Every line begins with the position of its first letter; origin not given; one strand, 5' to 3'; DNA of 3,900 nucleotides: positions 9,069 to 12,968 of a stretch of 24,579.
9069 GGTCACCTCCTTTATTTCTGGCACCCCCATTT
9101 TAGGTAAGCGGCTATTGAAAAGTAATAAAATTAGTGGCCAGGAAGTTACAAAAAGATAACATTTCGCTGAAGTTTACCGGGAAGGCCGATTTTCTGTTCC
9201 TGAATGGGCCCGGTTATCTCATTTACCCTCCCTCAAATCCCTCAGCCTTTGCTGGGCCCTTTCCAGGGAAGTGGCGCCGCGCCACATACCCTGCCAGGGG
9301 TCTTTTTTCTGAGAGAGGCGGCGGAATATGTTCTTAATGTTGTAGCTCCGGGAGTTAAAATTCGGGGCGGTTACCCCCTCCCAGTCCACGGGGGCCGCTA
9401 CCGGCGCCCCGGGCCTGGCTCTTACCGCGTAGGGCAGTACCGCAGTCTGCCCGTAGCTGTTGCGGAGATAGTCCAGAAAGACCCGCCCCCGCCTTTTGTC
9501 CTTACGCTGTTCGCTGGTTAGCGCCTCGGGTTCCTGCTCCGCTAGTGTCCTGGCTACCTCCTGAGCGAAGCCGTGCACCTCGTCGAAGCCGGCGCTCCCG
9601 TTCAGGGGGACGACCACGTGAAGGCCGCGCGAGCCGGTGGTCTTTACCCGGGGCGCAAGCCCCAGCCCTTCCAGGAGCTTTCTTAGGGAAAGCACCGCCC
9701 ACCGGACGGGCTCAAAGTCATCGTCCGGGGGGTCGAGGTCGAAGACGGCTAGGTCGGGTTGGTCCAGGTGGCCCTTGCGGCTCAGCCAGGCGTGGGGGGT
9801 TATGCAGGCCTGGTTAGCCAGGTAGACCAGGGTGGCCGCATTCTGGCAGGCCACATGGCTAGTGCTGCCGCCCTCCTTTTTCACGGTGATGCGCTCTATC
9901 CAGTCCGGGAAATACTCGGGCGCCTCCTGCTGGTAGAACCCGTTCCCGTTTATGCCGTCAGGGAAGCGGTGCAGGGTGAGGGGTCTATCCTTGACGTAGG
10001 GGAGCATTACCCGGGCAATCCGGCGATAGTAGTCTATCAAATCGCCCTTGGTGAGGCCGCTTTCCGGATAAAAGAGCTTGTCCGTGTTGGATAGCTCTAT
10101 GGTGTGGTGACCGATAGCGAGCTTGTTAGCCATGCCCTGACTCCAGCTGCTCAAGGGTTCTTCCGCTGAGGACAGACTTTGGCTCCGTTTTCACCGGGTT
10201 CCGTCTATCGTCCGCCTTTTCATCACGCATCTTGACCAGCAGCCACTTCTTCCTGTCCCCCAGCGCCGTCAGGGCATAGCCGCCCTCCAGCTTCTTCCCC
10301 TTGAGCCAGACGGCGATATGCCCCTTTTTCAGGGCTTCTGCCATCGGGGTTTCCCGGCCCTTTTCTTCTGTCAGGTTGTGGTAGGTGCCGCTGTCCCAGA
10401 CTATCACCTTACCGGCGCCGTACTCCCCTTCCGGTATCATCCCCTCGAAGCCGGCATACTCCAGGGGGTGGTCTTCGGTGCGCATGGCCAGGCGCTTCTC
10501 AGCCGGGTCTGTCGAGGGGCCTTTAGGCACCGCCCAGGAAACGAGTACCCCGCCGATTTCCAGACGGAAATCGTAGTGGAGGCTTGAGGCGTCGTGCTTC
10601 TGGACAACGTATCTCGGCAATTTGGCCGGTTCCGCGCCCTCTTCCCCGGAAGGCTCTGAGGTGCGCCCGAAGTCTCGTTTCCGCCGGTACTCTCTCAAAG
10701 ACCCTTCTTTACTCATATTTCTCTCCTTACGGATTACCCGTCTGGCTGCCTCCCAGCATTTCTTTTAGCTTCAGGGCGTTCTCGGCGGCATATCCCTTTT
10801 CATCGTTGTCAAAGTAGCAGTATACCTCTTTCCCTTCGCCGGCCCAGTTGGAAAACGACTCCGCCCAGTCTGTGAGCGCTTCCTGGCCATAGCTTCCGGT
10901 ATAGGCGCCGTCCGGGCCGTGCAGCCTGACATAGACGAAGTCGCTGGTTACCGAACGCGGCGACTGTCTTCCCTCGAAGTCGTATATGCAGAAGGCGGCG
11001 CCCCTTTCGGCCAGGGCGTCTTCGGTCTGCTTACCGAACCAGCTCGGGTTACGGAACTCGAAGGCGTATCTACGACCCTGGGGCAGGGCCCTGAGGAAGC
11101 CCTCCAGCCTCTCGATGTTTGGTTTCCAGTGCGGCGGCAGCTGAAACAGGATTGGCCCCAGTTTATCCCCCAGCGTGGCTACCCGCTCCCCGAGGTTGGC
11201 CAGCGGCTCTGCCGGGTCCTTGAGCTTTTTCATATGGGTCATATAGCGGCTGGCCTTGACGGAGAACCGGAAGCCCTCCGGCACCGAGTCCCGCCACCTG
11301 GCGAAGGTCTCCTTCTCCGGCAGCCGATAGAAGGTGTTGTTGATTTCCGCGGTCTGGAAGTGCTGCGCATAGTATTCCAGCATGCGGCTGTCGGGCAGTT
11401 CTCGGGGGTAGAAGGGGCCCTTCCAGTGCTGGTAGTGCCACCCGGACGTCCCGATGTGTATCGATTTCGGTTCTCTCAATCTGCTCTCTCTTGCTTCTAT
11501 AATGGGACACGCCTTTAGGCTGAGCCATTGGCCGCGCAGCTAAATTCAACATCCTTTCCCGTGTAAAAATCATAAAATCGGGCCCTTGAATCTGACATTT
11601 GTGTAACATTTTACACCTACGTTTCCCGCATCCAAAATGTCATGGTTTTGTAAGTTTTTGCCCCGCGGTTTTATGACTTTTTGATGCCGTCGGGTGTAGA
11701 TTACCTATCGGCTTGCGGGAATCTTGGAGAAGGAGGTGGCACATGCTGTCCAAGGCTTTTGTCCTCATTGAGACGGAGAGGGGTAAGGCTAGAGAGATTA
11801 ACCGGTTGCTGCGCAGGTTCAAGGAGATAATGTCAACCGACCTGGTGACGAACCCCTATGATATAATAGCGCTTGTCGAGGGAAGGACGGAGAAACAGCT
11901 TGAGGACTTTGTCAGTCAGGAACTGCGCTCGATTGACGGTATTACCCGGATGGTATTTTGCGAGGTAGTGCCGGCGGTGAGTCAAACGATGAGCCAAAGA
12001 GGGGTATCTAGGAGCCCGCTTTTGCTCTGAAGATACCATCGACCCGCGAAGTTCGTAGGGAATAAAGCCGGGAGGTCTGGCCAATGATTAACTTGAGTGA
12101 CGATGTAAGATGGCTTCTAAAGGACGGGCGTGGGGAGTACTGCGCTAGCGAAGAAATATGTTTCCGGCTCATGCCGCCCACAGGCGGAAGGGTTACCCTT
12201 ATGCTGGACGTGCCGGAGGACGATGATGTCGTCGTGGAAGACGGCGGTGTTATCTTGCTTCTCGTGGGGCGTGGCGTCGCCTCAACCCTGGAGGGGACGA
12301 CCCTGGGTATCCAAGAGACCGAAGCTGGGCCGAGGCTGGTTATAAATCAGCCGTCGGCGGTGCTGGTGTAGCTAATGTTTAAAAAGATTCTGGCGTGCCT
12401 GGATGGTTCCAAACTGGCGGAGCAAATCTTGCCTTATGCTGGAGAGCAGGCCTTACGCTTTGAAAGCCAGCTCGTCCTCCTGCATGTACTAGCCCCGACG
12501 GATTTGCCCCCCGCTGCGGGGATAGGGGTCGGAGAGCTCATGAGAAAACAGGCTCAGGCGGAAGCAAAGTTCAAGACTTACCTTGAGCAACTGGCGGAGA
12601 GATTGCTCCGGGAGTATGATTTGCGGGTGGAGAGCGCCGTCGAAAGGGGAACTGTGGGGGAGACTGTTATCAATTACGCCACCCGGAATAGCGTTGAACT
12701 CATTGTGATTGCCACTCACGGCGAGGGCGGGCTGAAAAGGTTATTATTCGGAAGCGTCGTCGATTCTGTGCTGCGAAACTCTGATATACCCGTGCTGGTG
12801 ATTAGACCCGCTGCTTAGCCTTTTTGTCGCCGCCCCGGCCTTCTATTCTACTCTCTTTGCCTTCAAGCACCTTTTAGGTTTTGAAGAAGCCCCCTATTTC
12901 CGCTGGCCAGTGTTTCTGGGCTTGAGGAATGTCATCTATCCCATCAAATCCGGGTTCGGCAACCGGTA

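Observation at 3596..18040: Seven-copy 65-bp promoter module defines an unnamed OmpR/PhoB-like regulon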

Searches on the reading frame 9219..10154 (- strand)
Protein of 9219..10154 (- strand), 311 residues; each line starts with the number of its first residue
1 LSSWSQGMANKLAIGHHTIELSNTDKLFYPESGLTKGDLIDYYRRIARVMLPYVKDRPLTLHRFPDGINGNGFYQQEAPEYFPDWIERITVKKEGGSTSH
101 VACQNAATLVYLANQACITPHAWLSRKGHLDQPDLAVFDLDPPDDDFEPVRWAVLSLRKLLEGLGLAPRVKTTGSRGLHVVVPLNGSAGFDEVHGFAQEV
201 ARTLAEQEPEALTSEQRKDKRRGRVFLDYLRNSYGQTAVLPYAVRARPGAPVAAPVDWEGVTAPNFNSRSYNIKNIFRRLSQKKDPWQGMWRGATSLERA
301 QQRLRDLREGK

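Call 6: search_protein_families(library=pfam, proteins=[window:9219-10154:-])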
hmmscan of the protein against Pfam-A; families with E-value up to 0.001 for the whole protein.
window:9219-10154:- (311 aa): 1 family
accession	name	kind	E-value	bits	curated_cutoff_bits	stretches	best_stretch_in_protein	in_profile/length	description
PF21686.3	LigD_Prim-Pol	-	8.7e-91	304.4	27.4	1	35-287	1-254/254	LigD, primase-polymerase domain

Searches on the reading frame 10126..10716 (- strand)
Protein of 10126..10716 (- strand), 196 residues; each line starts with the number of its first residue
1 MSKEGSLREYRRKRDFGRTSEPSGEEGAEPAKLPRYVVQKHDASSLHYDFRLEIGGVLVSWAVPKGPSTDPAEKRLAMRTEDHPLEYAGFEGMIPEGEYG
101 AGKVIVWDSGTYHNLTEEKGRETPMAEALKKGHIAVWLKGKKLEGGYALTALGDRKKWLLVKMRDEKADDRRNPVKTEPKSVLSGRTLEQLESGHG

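Call 6: search_protein_families(library=pfam, proteins=[window:10126-10716:-])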
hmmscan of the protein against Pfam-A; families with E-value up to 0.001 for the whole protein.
window:10126-10716:- (196 aa): 1 family
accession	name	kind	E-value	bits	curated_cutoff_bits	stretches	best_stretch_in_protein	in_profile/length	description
PF13298.12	LigD_N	-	6.1e-45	152.2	31.1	1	39-150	1-106/107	DNA Ligase D 3'-phosphoesterase domain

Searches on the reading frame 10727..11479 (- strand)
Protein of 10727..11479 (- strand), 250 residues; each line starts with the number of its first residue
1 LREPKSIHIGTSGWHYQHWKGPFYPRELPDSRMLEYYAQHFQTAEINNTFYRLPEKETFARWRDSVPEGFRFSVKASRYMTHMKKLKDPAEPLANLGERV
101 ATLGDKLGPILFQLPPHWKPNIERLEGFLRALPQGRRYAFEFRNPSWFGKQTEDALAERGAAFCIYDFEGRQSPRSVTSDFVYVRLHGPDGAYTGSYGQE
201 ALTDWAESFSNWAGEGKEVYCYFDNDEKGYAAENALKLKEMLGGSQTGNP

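Call 6: search_protein_families(library=pfam, proteins=[window:10727-11479:-])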
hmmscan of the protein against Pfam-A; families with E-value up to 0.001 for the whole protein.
window:10727-11479:- (250 aa): 1 family
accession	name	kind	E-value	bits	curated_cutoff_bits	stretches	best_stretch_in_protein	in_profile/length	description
PF01904.24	DUF72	-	2.7e-78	263.4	25.3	1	24-241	1-217/217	Protein of unknown function DUF72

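Call 7: find_encoding_contigs(protein=window:10727-11479:-, flank=10000, max_places=6)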
Protein window:10727-11479:- (250 aa): no gene with exactly this product is on record in the collection.

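Call 10: find_homologous_proteins(query=window:10727-11479:-, max_evalue=1e-30)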
Query window:10727-11479:- (250 aa): 7990 proteins with E <= 1e-30 among 8000 candidates; the best 120 are listed.
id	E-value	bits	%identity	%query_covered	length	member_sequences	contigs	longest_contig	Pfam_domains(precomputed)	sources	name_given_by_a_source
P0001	2.2e-171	586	98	100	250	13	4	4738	PF01904.25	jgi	jgi:uncharacterized protein YecE (DUF72 family)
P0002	1.4e-131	456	77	97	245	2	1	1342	PF01904.25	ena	-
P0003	7.0e-128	444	78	94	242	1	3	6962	PF01904.25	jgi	jgi:uncharacterized protein YecE (DUF72 family)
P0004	2.0e-127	442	76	96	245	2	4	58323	PF01904.25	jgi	-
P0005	3.8e-126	438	75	96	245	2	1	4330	PF01904.25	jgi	-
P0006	1.2e-125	436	77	94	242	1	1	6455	PF01904.25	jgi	jgi:uncharacterized protein YecE (DUF72 family)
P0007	5.5e-125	434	73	98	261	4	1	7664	PF01904.25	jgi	jgi:uncharacterized protein YecE (DUF72 family)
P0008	2.0e-124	432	75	94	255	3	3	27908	PF01904.25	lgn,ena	-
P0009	3.0e-124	432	74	97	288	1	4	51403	PF01904.25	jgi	jgi:uncharacterized protein YecE (DUF72 family)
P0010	3.2e-124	432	73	97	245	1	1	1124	PF01904.25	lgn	-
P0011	1.0e-123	430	75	94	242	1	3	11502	PF01904.25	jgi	jgi:uncharacterized protein YecE (DUF72 family)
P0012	2.5e-123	429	74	96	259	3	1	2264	PF01904.25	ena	-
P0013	4.7e-123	428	71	98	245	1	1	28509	PF01904.25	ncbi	ncbi:MAG: DUF72 domain-containing protein [Dehalococcoidia bacterium]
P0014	6.7e-123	427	71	97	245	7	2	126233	PF01904.25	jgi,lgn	jgi:uncharacterized protein YecE (DUF72 family)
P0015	1.2e-122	427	71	97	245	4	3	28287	PF01904.25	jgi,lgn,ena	-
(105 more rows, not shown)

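Call 11: find_encoding_contigs(protein=P0004, flank=10000, max_places=3)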
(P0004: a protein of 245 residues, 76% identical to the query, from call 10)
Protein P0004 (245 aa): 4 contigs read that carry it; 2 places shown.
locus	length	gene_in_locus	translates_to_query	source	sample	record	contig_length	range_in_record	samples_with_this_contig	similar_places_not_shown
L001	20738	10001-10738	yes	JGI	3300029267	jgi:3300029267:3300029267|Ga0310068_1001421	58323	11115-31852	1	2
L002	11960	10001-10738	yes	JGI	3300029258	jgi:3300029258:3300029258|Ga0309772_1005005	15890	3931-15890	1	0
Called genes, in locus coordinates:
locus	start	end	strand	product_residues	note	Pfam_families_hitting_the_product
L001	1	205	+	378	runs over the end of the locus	PF01791:DeoC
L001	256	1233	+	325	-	PF00365:PFK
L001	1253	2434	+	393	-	PF00162:PGK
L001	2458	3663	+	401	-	PF01676:Metalloenzyme, PF10143:PhosphMutase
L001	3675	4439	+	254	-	PF00121:TIM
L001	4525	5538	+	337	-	PF00044:Gp_dh_N, PF02800:Gp_dh_C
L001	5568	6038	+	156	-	PF00582:Usp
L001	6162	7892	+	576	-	PF14716:HHH_8, PF14520:HHH_5, PF14792:DNA_pol_B_palm, PF14791:DNA_pol_B_thumb, PF02811:PHP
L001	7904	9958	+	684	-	PF22745:Nlig-Ia, PF01653:DNA_ligase_aden, PF03120:OB_DNA_ligase, PF14520:HHH_5 (faint), PF12826:HHH_2, PF00533:BRCT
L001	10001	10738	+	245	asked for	PF01904:DUF72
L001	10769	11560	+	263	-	PF01149:Fapy_DNA_glyco, PF06831:H2TH, PF06827:zf-FPG_IleRS (weak)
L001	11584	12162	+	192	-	PF13238:AAA_18 (weak), PF13207:AAA_17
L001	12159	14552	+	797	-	PF01326:PPDK_N, PF00391:PEP-utilizers, PF02896:PEP-utilizers_C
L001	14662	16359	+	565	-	PF01558:POR, PF01855:POR_N, PF02780:Transketolase_C (faint), PF17147:PFOR_II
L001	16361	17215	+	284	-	PF02775:TPP_enzyme_C, PF12367:PFO_beta_C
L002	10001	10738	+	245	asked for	PF01904:DUF72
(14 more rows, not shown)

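Call 12: find_encoding_contigs(protein=P0014, flank=10000, max_places=2)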
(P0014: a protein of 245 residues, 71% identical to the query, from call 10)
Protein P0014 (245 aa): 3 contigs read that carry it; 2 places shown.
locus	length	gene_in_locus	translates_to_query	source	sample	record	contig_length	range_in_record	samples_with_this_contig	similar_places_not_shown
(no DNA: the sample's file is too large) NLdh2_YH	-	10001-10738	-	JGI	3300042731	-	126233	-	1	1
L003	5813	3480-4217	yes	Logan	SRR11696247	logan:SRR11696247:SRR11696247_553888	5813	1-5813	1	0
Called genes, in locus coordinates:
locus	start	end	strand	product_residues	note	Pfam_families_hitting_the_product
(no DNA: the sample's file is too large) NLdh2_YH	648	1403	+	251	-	PF00106:adh_short, PF08659:KR, PF13561:adh_short_C2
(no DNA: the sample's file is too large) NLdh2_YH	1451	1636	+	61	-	-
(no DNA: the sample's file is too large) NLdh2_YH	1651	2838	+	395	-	PF00162:PGK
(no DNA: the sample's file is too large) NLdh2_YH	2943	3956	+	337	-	PF00044:Gp_dh_N, PF02800:Gp_dh_C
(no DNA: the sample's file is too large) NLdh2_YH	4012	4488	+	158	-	PF00582:Usp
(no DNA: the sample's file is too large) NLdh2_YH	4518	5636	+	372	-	PF02163:Peptidase_M50, PF00571:CBS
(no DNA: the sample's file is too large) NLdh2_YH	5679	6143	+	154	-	PF00582:Usp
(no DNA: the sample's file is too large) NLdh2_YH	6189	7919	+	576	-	PF14716:HHH_8, PF14520:HHH_5, PF14792:DNA_pol_B_palm (weak), PF14791:DNA_pol_B_thumb, PF02811:PHP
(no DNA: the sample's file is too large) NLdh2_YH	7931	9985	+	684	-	PF22745:Nlig-Ia, PF01653:DNA_ligase_aden, PF03120:OB_DNA_ligase, PF14520:HHH_5 (weak), PF12826:HHH_2, PF00533:BRCT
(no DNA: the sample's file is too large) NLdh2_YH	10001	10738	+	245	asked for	PF01904:DUF72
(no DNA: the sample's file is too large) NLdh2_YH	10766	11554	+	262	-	PF01149:Fapy_DNA_glyco, PF06831:H2TH, PF06827:zf-FPG_IleRS (weak)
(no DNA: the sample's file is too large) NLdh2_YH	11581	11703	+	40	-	-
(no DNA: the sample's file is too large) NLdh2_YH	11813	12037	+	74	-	PF01326:PPDK_N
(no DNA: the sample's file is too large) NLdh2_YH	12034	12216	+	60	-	-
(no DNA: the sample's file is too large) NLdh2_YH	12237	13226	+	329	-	PF00999:Na_H_Exchanger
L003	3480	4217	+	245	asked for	PF01904:DUF72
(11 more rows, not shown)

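Call 13: find_encoding_contigs(protein=P0009, flank=10000, max_places=2)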
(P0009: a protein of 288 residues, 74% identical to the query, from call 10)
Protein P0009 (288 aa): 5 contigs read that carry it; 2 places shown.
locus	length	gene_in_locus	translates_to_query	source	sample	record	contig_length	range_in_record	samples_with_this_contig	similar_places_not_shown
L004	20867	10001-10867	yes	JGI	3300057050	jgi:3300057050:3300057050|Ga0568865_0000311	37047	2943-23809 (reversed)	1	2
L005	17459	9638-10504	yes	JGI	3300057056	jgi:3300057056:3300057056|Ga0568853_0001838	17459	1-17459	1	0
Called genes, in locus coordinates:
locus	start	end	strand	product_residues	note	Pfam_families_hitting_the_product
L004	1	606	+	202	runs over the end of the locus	PF01467:CTP_transf_like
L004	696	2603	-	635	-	PF02518:HATPase_c, PF00204:DNA_gyraseB, PF01751:Toprim, PF00986:DNA_gyraseB_C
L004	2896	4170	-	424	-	PF13393:tRNA-synt_His, PF00587:tRNA-synt_2b, PF03129:HGTP_anticodon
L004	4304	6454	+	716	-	PF01966:HD, PF13328:HD_4, PF04607:RelA_SpoT, PF02824:TGS, PF19296:RelA_AH, PF28438:RelA_RIS, PF01842:ACT, PF13291:ACT_4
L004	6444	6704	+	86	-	PF01649:Ribosomal_S20p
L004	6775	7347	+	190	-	PF00596:Aldolase_II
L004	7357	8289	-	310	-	PF01063:Aminotran_4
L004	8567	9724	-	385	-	PF00817:IMS, PF11798:IMS_HHH, PF21999:IMS_HHH_1, PF11799:IMS_C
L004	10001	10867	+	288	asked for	PF01904:DUF72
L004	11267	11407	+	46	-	-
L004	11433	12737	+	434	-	PF01547:SBP_bac_1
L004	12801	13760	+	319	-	PF00528:BPD_transp_1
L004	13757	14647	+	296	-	PF00528:BPD_transp_1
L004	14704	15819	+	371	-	PF00005:ABC_tran, PF13304:AAA_21 (faint), PF17912:OB_MalK, PF08402:TOBE_2 (weak)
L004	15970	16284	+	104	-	PF10967:DUF2769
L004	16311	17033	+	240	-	PF00970:FAD_binding_6, PF00175:NAD_binding_1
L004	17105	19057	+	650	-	PF00723:Glyco_hydro_15, PF22422:MGH1-like_GH (faint), PF00723:Glyco_hydro_15 (weak)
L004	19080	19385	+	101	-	PF00355:Rieske, PF22543:Rieske_4 (weak)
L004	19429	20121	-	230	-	PF02080:TrkA_C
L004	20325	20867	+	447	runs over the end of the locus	PF01306:LacY_symp (weak), PF07690:MFS_1, PF12832:MFS_1_like, PF05977:MFS_3, PF07690:MFS_1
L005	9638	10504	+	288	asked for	PF01904:DUF72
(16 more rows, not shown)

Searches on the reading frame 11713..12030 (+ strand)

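Call 6: search_protein_families(library=pfam, proteins=[window:11713-12030:+])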
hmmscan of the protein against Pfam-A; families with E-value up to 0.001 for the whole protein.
window:11713-12030:+ (105 aa): 1 family
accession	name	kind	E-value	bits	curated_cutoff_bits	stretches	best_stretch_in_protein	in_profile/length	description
PF01037.27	AsnC_trans_reg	-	6.9e-10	39.1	25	1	17-80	1-65/73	Lrp/AsnC ligand binding domain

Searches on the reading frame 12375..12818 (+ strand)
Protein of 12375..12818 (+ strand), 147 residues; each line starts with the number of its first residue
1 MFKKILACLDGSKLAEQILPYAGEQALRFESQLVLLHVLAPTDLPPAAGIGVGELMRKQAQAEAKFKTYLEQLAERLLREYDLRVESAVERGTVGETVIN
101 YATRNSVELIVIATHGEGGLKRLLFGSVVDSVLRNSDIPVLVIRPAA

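Call 6: search_protein_families(library=pfam, proteins=[window:12375-12818:+])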
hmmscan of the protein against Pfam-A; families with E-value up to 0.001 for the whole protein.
window:12375-12818:+ (147 aa): 1 family
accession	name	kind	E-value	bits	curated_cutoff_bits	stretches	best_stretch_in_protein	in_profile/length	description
PF00582.32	Usp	-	7.5e-31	108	24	1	1-144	1-141/141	Universal stress protein family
